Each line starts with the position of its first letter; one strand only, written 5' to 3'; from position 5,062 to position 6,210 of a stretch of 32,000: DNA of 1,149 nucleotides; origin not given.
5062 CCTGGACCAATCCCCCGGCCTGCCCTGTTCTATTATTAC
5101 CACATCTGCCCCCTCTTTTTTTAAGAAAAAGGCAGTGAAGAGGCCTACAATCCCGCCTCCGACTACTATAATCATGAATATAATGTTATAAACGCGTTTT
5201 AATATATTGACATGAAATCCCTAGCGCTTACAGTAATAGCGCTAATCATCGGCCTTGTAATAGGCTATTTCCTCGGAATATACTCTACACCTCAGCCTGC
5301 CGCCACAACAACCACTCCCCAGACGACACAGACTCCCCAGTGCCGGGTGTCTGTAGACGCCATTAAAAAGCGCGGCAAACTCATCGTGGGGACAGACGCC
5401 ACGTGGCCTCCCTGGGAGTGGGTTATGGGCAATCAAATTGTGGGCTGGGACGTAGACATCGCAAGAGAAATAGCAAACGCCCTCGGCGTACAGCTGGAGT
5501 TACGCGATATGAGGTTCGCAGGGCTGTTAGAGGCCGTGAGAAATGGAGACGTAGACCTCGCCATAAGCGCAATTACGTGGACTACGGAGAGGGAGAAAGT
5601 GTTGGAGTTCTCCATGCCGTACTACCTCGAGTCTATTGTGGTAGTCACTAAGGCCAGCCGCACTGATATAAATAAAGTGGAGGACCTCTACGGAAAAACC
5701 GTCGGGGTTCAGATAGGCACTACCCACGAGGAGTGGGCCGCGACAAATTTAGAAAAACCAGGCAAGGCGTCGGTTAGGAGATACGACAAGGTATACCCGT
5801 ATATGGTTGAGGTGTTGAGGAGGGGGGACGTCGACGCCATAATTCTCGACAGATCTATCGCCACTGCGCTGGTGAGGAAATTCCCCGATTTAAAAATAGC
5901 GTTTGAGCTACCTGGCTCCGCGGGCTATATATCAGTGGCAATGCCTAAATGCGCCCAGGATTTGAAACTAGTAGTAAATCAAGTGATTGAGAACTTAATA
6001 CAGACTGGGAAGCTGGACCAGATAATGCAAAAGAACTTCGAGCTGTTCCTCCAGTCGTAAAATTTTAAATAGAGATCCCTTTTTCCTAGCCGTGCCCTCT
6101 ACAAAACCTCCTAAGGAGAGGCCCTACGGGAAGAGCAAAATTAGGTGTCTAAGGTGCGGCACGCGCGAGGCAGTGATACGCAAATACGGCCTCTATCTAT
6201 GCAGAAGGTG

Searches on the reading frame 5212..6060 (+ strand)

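Call 89: search_protein_families(library=pfam, proteins=[window:5212-6060:+], max_evalue=0.0001)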
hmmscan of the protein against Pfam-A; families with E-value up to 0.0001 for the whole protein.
window:5212-6060:+ (282 aa): 3 families
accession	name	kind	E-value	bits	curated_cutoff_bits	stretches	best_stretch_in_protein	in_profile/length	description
PF00497.25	SBP_bac_3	-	9.5e-34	116.4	26.4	1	57-276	1-130/132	Bacterial extracellular solute-binding proteins, family 3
PF10613.14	Lig_chan-Glu_bd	-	4.9e-08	33.5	30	1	98-148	63-113/115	Ligated ion channel L-glutamate- and glycine-binding site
PF12974.12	Phosphonate-bd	-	4.1e-05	23.5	27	0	84-252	20-206/242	ABC transporter, phosphonate, periplasmic substrate-binding protein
